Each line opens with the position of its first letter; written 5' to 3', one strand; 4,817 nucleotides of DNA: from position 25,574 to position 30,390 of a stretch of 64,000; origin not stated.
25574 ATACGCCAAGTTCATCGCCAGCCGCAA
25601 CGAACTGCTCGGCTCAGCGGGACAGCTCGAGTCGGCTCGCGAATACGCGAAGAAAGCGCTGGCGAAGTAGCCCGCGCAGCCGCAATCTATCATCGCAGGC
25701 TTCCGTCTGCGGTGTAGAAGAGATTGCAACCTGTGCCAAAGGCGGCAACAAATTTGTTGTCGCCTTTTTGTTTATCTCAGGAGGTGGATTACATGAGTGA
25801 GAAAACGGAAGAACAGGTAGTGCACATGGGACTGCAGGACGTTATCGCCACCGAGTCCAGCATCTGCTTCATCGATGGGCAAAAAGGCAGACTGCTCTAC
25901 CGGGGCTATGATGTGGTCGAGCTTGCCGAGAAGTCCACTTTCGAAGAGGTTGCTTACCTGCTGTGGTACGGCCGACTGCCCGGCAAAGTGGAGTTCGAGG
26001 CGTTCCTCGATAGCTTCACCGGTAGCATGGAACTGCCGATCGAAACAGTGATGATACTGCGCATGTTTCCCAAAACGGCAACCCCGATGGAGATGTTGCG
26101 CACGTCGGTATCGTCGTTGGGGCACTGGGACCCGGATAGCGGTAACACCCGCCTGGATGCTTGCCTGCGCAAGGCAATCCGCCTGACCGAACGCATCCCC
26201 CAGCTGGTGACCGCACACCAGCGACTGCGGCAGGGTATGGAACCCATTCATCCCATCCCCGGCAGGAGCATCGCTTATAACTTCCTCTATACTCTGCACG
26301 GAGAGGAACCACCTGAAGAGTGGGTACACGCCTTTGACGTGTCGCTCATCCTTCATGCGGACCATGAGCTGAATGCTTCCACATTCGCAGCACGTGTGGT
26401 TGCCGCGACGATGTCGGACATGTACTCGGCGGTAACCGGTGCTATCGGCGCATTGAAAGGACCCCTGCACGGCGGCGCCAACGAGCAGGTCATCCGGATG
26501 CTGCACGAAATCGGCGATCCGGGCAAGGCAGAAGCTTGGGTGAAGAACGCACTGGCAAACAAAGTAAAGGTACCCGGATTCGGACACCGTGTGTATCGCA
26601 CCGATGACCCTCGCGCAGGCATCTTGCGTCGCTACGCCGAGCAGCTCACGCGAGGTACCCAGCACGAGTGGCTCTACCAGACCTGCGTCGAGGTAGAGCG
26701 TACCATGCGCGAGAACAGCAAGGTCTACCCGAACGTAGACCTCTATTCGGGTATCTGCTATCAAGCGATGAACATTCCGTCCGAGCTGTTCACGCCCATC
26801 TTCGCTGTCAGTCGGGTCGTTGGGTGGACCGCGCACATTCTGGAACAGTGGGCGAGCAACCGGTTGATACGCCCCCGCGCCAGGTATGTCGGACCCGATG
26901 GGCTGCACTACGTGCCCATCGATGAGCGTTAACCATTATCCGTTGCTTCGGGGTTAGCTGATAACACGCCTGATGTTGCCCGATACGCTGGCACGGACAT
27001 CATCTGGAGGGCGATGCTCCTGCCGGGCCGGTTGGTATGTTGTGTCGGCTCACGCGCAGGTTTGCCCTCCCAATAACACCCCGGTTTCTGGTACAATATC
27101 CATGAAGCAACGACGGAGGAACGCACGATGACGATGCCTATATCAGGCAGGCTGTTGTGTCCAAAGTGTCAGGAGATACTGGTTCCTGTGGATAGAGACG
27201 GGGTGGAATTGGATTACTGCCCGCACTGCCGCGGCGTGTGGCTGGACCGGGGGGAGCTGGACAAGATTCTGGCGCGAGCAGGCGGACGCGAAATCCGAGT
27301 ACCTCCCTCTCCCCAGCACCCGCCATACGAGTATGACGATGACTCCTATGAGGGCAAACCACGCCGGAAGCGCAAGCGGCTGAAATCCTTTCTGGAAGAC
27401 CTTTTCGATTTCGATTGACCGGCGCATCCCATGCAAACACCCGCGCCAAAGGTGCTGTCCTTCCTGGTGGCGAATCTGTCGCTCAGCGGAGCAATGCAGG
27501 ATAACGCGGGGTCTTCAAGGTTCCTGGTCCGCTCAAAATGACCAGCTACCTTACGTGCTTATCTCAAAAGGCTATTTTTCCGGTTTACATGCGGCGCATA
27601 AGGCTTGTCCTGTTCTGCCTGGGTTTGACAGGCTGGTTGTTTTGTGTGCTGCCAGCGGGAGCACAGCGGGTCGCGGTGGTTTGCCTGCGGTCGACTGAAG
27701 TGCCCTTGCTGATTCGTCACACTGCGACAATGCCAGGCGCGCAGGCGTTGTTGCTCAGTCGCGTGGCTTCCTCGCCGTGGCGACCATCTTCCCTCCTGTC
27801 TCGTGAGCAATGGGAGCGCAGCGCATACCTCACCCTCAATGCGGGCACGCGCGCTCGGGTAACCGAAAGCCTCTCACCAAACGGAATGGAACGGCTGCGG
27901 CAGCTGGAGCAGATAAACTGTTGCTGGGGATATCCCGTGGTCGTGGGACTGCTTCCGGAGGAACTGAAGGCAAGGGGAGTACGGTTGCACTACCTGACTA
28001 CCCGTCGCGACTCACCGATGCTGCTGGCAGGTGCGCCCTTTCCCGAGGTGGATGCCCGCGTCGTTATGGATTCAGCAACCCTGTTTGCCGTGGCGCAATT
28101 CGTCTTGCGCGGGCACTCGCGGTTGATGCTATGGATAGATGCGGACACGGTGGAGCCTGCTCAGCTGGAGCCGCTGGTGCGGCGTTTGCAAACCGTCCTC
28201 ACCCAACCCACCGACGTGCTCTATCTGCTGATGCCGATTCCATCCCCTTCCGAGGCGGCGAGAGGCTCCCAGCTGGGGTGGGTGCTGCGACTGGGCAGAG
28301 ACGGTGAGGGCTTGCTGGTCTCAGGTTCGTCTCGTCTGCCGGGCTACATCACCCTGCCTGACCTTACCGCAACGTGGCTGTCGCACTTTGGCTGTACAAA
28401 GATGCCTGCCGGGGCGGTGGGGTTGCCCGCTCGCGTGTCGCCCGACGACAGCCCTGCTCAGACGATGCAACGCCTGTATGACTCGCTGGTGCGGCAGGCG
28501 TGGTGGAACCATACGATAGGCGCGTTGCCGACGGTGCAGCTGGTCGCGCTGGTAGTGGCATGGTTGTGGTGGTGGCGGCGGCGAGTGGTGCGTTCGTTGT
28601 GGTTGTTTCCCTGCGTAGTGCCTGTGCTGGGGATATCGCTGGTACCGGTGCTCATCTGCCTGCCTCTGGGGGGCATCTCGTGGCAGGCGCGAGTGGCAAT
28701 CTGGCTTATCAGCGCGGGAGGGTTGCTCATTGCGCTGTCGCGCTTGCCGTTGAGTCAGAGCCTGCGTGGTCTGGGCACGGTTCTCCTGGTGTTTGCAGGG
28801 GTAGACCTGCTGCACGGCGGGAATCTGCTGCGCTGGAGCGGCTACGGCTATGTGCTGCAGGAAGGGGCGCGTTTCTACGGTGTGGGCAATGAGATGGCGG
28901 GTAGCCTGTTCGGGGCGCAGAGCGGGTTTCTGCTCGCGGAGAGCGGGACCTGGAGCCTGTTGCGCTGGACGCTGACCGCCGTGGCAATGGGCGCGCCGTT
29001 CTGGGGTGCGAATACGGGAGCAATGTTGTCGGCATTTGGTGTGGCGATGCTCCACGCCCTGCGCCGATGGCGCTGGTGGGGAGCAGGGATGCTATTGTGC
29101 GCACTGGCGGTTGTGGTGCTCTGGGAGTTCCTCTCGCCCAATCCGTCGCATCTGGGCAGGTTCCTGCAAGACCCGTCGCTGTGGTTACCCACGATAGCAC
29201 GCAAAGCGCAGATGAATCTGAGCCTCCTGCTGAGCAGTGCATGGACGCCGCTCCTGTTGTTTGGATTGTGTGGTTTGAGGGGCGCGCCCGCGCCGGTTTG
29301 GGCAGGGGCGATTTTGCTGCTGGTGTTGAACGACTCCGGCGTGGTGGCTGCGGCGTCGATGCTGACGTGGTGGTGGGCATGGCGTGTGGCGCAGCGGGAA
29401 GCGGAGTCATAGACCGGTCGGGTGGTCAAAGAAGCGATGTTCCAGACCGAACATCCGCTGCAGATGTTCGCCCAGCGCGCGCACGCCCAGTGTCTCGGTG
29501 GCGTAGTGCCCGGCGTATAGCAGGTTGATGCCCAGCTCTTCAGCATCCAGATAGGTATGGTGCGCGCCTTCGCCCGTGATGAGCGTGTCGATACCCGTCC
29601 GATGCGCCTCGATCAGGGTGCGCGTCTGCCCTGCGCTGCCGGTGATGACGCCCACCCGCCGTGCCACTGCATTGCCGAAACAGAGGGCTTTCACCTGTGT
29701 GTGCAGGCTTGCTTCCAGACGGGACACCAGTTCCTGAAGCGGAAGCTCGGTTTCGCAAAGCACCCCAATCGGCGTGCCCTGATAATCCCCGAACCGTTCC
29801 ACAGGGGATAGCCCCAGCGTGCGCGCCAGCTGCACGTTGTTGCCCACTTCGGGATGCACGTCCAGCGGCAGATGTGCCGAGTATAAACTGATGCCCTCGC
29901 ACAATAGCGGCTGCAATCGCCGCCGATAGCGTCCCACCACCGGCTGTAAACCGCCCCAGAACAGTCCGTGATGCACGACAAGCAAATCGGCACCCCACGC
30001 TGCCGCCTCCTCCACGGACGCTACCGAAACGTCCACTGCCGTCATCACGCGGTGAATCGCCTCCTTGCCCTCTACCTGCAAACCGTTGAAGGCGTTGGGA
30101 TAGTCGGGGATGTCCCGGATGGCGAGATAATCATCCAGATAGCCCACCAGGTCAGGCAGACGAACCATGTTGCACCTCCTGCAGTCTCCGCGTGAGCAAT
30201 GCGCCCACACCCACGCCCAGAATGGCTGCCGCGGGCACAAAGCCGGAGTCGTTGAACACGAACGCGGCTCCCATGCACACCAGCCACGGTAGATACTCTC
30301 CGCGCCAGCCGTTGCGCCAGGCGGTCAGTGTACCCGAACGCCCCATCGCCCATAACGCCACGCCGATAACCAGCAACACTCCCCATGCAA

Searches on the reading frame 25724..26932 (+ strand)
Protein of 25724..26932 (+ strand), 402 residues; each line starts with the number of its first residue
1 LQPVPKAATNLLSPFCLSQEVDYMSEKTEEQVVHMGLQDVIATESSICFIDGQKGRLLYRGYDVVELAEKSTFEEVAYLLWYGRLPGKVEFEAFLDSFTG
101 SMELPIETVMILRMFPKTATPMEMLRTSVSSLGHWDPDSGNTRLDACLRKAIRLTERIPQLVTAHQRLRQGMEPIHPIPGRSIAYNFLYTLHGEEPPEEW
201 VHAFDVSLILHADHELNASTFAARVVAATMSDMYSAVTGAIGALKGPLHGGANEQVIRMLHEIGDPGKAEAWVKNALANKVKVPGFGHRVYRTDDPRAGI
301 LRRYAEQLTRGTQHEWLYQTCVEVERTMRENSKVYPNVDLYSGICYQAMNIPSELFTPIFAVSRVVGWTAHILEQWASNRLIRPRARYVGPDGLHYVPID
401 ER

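Call 40: search_protein_families(library=pfam, proteins=[window:25724-26932:+], max_evalue=0.001)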
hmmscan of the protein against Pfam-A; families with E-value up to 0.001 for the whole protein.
window:25724-26932:+ (402 aa): 1 family
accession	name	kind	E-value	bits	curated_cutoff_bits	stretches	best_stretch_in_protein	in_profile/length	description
PF00285.26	Citrate_synt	-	3.2e-133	444.6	27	1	36-385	1-357/357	Citrate synthase, C-terminal domain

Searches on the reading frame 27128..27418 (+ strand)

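Call 40: search_protein_families(library=pfam, proteins=[window:27128-27418:+], max_evalue=0.001)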
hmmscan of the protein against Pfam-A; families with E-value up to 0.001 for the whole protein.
window:27128-27418:+ (96 aa): 1 family
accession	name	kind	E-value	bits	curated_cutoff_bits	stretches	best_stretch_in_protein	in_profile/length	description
PF13453.11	Zn_ribbon_TFIIB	-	4e-20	71.4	22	1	11-50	2-41/41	Transcription factor zinc-finger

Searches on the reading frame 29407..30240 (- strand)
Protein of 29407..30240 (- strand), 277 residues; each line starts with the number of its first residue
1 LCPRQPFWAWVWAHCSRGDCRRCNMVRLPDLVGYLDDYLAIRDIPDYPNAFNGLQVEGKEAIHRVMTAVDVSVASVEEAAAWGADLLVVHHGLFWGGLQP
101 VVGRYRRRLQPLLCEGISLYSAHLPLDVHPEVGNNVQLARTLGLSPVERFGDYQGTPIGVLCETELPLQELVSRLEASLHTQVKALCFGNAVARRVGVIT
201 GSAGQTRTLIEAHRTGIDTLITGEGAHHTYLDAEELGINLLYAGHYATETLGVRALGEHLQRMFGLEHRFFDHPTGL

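Call 40: search_protein_families(library=pfam, proteins=[window:29407-30240:-], max_evalue=0.001)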
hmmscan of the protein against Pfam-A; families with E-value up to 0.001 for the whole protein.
window:29407-30240:- (277 aa): 1 family
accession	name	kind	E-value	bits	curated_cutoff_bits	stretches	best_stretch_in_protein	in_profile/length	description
PF01784.24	DUF34_NIF3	-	7.2e-60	203.2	23.4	1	28-272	3-251/256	Duf34/NIF3 (NGG1p interacting factor 3)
